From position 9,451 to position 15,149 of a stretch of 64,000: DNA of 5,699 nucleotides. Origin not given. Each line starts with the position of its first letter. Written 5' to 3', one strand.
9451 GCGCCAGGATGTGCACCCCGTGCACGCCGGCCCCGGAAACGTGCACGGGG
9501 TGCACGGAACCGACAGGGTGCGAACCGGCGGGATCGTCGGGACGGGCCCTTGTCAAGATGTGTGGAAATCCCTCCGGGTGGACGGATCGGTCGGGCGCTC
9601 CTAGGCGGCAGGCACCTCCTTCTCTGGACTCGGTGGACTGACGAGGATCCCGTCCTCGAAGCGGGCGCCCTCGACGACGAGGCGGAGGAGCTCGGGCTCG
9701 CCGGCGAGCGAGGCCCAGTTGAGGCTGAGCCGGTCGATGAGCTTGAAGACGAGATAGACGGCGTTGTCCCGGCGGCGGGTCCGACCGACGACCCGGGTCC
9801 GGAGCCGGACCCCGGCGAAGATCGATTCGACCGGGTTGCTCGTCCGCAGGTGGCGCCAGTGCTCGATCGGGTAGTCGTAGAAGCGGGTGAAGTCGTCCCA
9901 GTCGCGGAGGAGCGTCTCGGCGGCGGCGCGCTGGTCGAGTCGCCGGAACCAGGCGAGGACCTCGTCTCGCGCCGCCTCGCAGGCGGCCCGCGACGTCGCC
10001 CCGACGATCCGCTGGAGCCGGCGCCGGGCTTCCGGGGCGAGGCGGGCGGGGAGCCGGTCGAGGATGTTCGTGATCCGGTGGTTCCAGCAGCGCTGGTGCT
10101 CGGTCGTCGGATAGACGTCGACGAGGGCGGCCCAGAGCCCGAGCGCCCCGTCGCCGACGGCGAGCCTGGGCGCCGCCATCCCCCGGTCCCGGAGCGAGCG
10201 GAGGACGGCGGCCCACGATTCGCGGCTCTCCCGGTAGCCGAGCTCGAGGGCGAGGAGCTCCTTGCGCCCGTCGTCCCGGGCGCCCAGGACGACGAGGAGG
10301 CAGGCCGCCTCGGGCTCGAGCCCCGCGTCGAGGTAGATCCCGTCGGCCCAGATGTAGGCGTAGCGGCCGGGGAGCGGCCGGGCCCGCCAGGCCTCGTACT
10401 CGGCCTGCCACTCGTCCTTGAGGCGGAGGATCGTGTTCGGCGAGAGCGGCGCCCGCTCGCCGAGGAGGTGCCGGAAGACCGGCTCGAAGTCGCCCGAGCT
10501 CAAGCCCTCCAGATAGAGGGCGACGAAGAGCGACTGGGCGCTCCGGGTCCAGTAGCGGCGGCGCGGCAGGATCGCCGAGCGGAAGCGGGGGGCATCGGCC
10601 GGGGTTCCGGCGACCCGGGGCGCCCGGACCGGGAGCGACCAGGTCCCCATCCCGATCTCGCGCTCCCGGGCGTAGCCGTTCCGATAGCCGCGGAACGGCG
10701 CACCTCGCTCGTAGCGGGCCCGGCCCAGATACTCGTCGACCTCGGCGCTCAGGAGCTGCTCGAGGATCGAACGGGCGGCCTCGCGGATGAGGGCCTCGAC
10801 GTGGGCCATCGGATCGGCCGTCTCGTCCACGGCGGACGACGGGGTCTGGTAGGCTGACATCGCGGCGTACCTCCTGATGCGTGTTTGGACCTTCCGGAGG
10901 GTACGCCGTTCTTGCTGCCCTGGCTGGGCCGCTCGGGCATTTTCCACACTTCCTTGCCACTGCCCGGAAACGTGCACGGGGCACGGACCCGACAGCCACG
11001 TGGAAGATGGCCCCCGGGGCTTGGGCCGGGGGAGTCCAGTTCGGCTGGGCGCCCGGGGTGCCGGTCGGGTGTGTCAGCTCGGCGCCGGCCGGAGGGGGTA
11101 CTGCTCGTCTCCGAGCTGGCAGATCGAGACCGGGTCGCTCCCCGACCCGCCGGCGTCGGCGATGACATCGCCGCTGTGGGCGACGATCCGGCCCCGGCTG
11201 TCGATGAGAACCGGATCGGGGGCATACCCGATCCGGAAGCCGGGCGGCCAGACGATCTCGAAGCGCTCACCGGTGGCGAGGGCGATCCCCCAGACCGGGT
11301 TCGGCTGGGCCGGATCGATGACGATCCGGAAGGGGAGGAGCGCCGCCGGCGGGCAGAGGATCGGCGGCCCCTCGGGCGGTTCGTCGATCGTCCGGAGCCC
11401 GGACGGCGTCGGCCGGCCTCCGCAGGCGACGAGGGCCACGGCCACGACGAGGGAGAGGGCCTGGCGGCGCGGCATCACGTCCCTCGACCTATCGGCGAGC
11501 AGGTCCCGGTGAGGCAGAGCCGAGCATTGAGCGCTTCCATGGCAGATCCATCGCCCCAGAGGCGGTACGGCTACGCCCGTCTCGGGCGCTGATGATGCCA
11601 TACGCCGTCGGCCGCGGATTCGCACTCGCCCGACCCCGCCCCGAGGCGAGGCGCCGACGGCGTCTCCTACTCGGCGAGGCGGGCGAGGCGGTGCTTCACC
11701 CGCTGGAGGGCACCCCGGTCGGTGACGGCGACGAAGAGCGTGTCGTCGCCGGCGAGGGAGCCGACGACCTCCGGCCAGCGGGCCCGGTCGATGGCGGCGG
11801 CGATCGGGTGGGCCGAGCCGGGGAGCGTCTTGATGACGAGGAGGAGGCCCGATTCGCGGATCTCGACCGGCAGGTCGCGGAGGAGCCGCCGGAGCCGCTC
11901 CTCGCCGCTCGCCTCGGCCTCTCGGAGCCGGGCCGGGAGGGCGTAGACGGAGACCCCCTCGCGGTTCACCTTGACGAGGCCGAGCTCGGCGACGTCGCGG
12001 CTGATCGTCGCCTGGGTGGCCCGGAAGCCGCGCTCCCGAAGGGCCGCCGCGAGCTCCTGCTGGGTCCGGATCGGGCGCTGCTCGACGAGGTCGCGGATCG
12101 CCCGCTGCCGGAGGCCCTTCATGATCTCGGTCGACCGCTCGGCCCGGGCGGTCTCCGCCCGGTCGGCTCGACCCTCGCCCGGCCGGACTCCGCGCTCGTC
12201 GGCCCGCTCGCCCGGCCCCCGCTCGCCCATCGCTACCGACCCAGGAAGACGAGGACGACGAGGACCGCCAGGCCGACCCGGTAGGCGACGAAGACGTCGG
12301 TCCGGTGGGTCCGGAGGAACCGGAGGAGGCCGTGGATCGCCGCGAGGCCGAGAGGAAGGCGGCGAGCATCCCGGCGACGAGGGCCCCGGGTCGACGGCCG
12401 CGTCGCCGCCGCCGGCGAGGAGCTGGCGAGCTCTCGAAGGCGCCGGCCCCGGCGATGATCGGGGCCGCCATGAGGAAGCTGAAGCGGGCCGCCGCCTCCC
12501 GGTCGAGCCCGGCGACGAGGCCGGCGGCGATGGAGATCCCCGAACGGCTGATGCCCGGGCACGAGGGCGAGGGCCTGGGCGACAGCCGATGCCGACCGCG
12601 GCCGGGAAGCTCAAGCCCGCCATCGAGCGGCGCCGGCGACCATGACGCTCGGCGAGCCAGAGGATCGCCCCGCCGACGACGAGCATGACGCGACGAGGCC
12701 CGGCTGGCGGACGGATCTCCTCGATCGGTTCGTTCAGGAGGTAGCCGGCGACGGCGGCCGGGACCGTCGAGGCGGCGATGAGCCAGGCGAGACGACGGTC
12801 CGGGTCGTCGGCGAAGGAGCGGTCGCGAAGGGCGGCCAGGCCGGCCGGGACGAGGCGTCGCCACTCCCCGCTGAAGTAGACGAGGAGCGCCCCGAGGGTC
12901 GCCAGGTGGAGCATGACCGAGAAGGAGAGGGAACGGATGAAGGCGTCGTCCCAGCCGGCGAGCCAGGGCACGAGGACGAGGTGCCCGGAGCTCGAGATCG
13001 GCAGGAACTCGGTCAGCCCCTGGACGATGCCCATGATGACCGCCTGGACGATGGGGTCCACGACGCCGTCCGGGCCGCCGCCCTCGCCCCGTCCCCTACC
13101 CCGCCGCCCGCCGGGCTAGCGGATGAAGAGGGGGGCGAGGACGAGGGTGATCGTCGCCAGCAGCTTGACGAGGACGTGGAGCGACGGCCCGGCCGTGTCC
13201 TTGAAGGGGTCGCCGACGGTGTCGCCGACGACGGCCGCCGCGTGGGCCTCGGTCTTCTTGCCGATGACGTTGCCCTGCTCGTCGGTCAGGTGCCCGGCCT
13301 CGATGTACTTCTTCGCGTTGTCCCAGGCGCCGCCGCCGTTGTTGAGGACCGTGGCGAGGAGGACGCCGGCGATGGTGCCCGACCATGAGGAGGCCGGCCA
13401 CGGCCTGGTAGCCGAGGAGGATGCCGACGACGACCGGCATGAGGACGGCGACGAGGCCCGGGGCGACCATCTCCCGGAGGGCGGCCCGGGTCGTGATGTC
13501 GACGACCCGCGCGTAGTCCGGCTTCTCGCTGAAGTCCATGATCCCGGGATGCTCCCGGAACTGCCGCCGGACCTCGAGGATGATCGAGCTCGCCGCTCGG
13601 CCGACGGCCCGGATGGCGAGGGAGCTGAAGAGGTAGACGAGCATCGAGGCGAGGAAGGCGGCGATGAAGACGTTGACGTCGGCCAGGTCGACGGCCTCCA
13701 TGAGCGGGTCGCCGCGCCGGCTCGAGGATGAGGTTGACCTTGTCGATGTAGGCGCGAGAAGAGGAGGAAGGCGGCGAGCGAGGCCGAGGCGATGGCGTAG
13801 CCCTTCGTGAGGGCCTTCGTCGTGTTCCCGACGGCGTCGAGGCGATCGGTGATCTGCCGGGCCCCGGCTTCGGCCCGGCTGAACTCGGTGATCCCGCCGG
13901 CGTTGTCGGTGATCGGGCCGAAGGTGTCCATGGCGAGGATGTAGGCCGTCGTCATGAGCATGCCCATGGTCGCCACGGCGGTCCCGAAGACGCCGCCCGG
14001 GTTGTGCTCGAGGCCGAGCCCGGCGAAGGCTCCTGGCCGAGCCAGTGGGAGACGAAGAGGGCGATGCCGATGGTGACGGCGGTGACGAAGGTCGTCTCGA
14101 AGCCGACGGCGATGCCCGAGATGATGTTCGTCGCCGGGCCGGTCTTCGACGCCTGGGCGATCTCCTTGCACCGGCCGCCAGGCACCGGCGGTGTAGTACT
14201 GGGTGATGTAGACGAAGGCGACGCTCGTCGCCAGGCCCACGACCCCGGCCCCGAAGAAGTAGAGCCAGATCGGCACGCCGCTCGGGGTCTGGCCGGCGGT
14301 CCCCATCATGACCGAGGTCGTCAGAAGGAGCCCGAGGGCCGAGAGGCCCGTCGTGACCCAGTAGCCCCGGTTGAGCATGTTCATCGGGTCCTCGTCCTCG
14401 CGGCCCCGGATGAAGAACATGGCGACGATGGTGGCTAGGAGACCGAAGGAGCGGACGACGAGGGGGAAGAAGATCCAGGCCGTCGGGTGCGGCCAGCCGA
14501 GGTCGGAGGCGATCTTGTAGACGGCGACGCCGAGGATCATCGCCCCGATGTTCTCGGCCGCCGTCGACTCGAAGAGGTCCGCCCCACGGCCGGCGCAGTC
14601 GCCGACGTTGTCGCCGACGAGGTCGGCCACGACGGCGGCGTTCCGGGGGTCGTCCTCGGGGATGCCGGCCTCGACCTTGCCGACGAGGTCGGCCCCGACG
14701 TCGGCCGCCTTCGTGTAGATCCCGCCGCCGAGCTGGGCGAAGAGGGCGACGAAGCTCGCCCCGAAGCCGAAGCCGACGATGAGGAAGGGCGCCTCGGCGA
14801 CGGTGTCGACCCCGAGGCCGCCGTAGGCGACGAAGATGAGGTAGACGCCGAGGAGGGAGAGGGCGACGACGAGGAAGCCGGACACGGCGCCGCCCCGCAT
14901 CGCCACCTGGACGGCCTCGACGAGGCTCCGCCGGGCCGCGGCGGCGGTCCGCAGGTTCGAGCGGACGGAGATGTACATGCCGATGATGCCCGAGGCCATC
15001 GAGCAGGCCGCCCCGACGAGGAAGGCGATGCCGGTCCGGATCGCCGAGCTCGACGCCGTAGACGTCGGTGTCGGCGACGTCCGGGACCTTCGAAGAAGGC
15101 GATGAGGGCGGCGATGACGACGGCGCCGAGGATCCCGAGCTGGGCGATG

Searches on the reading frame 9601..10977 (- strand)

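Call 66: search_protein_families(library=pfam, proteins=[window:9601-10977:-], max_evalue=0.00001)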
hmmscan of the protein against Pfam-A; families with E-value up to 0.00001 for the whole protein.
window:9601-10977:- (458 aa): 1 family
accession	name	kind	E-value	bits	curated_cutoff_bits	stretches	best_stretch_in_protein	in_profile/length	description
PF00872.24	Transposase_mut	-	2.4e-56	191.7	21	1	56-421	18-376/379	Transposase, Mutator family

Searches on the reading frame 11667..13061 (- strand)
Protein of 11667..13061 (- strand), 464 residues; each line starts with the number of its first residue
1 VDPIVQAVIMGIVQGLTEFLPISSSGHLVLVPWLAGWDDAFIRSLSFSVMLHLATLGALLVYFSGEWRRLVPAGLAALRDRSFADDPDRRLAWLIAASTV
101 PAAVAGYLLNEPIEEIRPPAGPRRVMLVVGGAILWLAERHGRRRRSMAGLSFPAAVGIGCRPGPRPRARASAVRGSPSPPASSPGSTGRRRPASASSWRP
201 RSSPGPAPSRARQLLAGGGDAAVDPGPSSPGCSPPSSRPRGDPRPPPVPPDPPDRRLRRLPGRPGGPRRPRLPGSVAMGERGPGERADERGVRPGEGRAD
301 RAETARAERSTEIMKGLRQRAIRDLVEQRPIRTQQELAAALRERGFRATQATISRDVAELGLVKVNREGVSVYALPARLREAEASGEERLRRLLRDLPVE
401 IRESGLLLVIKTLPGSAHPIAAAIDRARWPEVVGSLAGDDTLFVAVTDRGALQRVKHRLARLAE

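Call 66: search_protein_families(library=pfam, proteins=[window:11667-13061:-], max_evalue=0.00001)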
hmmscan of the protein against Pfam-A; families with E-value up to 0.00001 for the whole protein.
window:11667-13061:- (464 aa): 3 families
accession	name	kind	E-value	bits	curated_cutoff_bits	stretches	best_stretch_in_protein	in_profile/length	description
PF02673.24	BacA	-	1.4e-36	126.9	33.4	1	7-160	1-154/257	Bacitracin resistance protein BacA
PF02863.23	Arg_repressor_C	-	5.5e-20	71.4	25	1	394-459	1-66/68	Arginine repressor, C-terminal domain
PF01316.27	Arg_repressor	-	2.7e-19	69.1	27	1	314-378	2-67/70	Arginine repressor, DNA binding domain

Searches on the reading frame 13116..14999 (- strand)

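Call 66: search_protein_families(library=pfam, proteins=[window:13116-14999:-], max_evalue=0.00001)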
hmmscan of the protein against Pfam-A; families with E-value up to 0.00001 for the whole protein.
window:13116-14999:- (627 aa): 1 family
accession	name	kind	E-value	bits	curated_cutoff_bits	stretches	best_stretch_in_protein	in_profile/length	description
PF03030.21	H_PPase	-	1e-153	513.8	29.7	3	2-278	78-334/645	Inorganic H+ pyrophosphatase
